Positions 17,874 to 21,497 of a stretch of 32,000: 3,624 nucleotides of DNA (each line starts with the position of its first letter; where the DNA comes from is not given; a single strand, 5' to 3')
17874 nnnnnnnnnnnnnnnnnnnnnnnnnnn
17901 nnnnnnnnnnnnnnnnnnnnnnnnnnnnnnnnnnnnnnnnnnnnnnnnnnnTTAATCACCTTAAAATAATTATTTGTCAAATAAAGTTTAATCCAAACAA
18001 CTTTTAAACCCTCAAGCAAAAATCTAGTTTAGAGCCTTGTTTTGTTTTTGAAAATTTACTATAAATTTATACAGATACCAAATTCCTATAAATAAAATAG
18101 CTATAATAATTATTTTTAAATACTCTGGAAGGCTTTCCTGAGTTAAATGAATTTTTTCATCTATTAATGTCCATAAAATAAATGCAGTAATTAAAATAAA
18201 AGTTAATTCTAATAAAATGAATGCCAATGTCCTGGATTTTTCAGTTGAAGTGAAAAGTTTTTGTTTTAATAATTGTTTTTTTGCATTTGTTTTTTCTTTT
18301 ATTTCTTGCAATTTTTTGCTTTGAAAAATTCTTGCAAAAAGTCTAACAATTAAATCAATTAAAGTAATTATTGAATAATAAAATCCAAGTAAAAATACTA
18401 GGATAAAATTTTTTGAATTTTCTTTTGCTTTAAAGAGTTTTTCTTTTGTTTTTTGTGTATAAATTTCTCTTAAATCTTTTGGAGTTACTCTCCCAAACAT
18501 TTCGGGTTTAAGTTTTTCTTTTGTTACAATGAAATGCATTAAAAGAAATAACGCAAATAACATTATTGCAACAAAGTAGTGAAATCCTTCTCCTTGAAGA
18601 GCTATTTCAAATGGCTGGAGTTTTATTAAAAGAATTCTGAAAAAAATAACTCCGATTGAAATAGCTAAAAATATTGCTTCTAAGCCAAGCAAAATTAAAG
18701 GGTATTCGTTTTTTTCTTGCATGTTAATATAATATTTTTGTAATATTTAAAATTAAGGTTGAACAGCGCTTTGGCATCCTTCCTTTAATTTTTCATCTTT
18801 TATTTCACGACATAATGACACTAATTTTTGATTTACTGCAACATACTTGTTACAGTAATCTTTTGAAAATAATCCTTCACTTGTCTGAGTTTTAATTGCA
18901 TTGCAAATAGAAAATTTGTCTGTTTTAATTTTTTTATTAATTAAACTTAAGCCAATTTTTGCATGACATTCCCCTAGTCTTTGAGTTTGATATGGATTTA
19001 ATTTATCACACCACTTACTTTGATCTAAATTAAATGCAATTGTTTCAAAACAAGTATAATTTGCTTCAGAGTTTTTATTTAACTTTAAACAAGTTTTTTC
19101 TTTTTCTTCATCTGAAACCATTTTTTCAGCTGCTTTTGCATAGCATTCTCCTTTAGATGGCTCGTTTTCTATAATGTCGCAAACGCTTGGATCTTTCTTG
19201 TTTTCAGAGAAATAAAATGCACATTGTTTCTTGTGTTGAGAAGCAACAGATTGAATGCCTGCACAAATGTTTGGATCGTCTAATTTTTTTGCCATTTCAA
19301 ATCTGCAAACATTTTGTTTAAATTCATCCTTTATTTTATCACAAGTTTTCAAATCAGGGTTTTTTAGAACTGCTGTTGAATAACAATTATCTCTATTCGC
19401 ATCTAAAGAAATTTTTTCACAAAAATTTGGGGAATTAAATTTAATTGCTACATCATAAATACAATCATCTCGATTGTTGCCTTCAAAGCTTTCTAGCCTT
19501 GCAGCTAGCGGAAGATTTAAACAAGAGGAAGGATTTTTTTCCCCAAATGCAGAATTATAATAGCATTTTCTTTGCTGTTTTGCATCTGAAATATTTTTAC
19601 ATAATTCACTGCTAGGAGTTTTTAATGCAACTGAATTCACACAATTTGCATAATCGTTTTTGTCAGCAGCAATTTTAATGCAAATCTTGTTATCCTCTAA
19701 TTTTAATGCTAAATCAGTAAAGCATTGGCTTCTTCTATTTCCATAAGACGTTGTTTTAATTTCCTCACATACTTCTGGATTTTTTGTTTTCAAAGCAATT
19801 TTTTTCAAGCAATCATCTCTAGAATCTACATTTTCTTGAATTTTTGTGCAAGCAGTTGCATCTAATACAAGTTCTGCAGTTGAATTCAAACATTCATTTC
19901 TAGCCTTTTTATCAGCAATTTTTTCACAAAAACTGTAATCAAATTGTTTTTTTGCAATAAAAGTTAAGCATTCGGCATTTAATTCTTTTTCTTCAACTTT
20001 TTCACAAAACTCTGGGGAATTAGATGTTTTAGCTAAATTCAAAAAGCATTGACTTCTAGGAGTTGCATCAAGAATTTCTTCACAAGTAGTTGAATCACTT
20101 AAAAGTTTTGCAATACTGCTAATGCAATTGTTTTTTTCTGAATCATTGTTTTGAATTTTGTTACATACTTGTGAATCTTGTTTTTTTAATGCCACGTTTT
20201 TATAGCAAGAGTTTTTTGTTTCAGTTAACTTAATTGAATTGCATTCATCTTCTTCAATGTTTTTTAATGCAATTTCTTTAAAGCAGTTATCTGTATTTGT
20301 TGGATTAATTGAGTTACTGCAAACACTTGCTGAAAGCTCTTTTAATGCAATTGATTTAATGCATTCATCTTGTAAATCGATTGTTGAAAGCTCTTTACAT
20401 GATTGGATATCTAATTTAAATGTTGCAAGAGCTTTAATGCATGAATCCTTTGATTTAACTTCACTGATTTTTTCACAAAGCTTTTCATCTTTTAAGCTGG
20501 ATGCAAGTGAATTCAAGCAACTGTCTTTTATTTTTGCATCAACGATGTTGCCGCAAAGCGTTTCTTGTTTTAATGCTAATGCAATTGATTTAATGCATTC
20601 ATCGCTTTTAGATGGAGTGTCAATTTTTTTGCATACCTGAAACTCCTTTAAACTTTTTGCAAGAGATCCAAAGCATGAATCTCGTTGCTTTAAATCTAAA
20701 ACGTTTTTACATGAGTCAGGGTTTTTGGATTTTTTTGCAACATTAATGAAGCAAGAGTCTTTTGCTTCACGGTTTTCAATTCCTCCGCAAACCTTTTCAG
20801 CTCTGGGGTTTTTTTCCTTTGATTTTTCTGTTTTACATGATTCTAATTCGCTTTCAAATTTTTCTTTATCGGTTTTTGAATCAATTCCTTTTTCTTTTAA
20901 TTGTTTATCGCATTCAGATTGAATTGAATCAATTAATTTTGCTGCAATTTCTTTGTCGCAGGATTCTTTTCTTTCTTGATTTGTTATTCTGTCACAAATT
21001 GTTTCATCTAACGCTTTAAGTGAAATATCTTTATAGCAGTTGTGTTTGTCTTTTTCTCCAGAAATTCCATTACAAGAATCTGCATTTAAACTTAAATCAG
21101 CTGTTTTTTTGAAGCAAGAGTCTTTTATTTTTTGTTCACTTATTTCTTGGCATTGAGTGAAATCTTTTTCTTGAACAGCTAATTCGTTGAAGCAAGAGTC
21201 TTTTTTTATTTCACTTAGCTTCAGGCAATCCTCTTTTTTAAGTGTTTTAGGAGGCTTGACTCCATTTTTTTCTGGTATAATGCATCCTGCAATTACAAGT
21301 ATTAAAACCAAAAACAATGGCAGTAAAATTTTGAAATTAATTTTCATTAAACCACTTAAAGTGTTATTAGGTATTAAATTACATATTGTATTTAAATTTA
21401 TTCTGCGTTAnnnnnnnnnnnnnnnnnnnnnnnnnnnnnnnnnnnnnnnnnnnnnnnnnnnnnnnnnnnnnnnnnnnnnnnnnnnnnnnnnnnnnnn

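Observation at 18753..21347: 864-aa lipobox protein built from about 28 two-cysteine 26-residue repeats: a disulfide-stapled surface solenoid of unknown family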

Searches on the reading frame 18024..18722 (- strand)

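Call 4: search_protein_families(library=pfam, proteins=[window:18024-18722:-], max_evalue=1)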
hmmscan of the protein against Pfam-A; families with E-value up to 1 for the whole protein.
window:18024-18722:- (232 aa): 1 family
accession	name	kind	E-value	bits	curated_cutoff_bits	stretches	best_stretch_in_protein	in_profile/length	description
PF01292.26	Ni_hydr_CYTB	-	0.00051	20.3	30.1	2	23-119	17-112/179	Prokaryotic cytochrome b561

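Call 7: search_protein_families(library=ncbifam, proteins=[window:18024-18722:-], max_evalue=1)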
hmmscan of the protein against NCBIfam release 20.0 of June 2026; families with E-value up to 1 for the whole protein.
window:18024-18722:- (232 aa): 0 families

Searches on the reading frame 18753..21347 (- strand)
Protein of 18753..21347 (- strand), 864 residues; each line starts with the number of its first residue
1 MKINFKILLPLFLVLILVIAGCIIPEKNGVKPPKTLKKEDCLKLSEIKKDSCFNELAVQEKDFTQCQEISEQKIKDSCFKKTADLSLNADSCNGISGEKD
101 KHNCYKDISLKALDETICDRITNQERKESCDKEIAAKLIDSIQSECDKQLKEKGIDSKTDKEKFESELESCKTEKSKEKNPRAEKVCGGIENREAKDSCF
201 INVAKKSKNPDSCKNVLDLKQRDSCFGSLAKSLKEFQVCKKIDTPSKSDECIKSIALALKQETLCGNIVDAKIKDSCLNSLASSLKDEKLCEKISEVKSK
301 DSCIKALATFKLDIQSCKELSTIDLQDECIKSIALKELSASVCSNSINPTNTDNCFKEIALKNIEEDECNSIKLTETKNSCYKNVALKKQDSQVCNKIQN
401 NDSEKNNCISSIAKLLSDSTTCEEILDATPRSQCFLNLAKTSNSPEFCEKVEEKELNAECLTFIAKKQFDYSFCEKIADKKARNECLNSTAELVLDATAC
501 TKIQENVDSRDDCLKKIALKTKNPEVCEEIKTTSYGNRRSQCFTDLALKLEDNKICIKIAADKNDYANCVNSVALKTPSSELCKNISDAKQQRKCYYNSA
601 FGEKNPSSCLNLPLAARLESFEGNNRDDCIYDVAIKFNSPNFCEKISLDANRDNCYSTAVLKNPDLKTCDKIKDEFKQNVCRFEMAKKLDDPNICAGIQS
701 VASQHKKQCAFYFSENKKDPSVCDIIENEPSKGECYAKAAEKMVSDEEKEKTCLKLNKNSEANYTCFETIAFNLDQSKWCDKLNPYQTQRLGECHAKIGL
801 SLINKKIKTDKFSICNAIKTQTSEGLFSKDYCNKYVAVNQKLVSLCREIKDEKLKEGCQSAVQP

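Call 4: search_protein_families(library=pfam, proteins=[window:18753-21347:-], max_evalue=1)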
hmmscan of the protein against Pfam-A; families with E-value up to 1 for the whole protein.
window:18753-21347:- (864 aa): 0 families

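Call 6: find_homologous_proteins(query=window:18753-21347:-, max_evalue=0.001)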
Query window:18753-21347:-: 8000 candidates shared short words with the query, none scored E <= 0.001.

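Call 7: search_protein_families(library=ncbifam, proteins=[window:18753-21347:-], max_evalue=1)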
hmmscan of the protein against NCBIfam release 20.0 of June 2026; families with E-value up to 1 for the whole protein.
window:18753-21347:- (864 aa): 0 families

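Call 8: search_solved_structures(query=window:18753-21347:-, max_evalue=10, show_alignments=2)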
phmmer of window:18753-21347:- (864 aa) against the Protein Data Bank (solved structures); distinct sequences matched with E-value up to 10: 0.

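Call 32: find_related_loci(query=window:18753-21347:-, collection=genome_contigs, flank=6000)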
Query window:18753-21347:- (864 aa) in genome_contigs; peptide patterns used: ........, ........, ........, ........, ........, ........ (x = any residue, [..] = any of these).
77 stretches matched a pattern, but none encodes a relative of the query by tblastn (E <= 1e-3).

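Call 33: predict_structure(protein=window:18753-21347:-)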
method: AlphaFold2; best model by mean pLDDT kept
length: 864 residues; sequences in the alignment: 1
mean_pLDDT: 68.2   pTM: 0.36
mean pLDDT of the five models: 68.2, 53.2, 50.0, 35.5, 32.4
residues with pLDDT >= 90: 0; 70-90: 497; 50-70: 209; < 50: 158
segments of 3 or more residues with pLDDT < 50: 1-11, 13-35, 145-182, 231-233, 360-362, 618-623, 784-787, 798-849, 853-864
pLDDT, mean of each block of 10 residues (from residue 1): 39 43 31 53 76 77 80 82 78 83 79 70 74 62 47 45 42 30 54 67 60 66 59 53 67 68 77 78 70 70 62 61 63 62 62 57 64 71 77 80 79 79 81 84 83 83 85 85 84 82 76 85 85 66 85 79 78 78 81 83 81 57 66 82 84 85 81 85 83 77 72 79 82 84 76 76 75 54 51 52 39 38 36 38 45 46 33
secondary structure, 60 per line:
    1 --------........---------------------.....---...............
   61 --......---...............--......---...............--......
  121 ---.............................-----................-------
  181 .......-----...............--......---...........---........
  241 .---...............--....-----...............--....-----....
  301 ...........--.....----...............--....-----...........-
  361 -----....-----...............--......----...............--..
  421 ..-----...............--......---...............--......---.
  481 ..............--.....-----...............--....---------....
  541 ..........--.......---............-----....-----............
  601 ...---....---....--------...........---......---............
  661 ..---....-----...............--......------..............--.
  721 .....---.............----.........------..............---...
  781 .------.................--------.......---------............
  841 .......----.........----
elements in order (helices of 4 or more, strands of 3 or more residues): H9-16 H38-42 H46-60 H63-68 H72-86 H89-94 H98-112 H115-120 H124-152 H158-173 H181-187 H193-207 H210-215 H219-229 H233-241 H245-259 H262-265 H271-285 H288-291 H297-311 H314-318 H323-337 H340-343 H349-359 H366-369 H375-389 H392-397 H402-416 H419-422 H428-442 H445-450 H454-468 H471-476 H480-494 H497-501 H507-521 H524-527 H537-550 H553-559 H563-574 H580-583 H589-603 H607-610 H614-617 H626-636 H640-645 H649-662 H666-669 H675-689 H692-697 H704-717 H720-725 H729-741 H746-754 H761-774 H778-781 H788-804 H813-819 H829-847 H852-860

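Call 37: fold_search(model_id=the predicted structure, library=pdb)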
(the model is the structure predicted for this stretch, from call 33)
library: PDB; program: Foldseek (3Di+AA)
matches with E <= 10: 1163; with E <= 0.001: 52
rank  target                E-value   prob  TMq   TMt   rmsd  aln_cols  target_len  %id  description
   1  9g8r_B                5.8e-06  1.00  0.10  0.09  34.6      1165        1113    9  human SKI7-SKI238 complex in the open state (released 2024-10-16)
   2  9g8o_B                1.5e-05  1.00  0.13  0.12  34.4       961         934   10  human 40S ribosome bound by a SKI238-exosome complex (released 2024-10-16)
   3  7qds_B                1.6e-05  1.00  0.13  0.12  32.5      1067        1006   10  Apo human SKI complex in the open state (released 2022-02-02)
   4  9hvq_Q                1.7e-05  1.00  0.10  0.10  45.4       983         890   10  Structure of the transcribing Pol II-DSIF-PAF-SPT6-RECQL5 complex (released 2025-07-16)
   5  9rtt_Q                2.3e-05  1.00  0.11  0.11  44.2       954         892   10  Activated Elongation Complex with IWS1 and ELOF1 (released 2025-09-03)
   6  4buj_B                2.6e-05  1.00  0.13  0.09  41.8       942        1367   11  Crystal structure of the S. cerevisiae Ski2-3-8 complex (released 2013-08-28)
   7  8fgw_D                2.8e-05  1.00  0.11  0.09  42.5      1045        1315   10  Human IFT-A complex structures provide molecular insights into ciliary transport (released 2023-02-22)
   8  8h6j_4G               4.6e-05  1.00  0.12  0.12  32.7       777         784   10  Cryo-EM structure of human exon-defined spliceosome in the mature pre-B state. (released 2024-05-01)
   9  6qdl                  5.1e-05  1.00  0.13  0.13  27.3       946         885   12  Molecular features of the UNC-45 chaperone critical for binding and folding muscle myosin (released 2019-10-30)
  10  8ga7                  6.5e-05  0.66  0.04  0.06  40.7       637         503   14  Geometrically programmable nanomaterial construction using regularized protein building blocks (released 2024-03-13)
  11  8r09_N                8.7e-05  1.00  0.13  0.13  34.5       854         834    9  Cryo-EM structure of the cross-exon pre-B+5'ss+ATPgammaS complex (released 2024-05-22)
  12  8bbg_D                1.2e-04  1.00  0.12  0.09  39.9      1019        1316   11  Structure of the IFT-A complex; anterograde IFT-A train model (released 2022-12-21)
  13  8qca_B                1.2e-04  1.00  0.12  0.13  32.0       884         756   11  CryoEM structure of a S. Cerevisiae Ski2387 complex in the closed state bound to RNA (released 2023-11-15)
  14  7dkh_A                2.0e-04  0.97  0.10  0.09  40.4       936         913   10  Crystal structure of the Ctr9/Paf1/Cdc73/Rtf1 quaternary complex (released 2021-11-24)
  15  8hq3_C                2.1e-04  0.98  0.11  0.10  30.5      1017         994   11  KL1 in complex with CRM1-Ran-RanBP1 (released 2023-10-25)
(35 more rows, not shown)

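Call 47: find_encoding_contigs(protein=window:18753-21347:-, flank=10000, max_places=4)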
Protein window:18753-21347:- (864 aa): no gene with exactly this product is on record in the collection.

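Call 68: find_related_loci(query=window:18753-21347:-, collection=metagenome_contigs, flank=8000)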
Query window:18753-21347:- (864 aa) in metagenome_contigs; peptide patterns used: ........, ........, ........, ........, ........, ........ (x = any residue, [..] = any of these).
144 stretches matched a pattern, but none encodes a relative of the query by tblastn (E <= 1e-3).
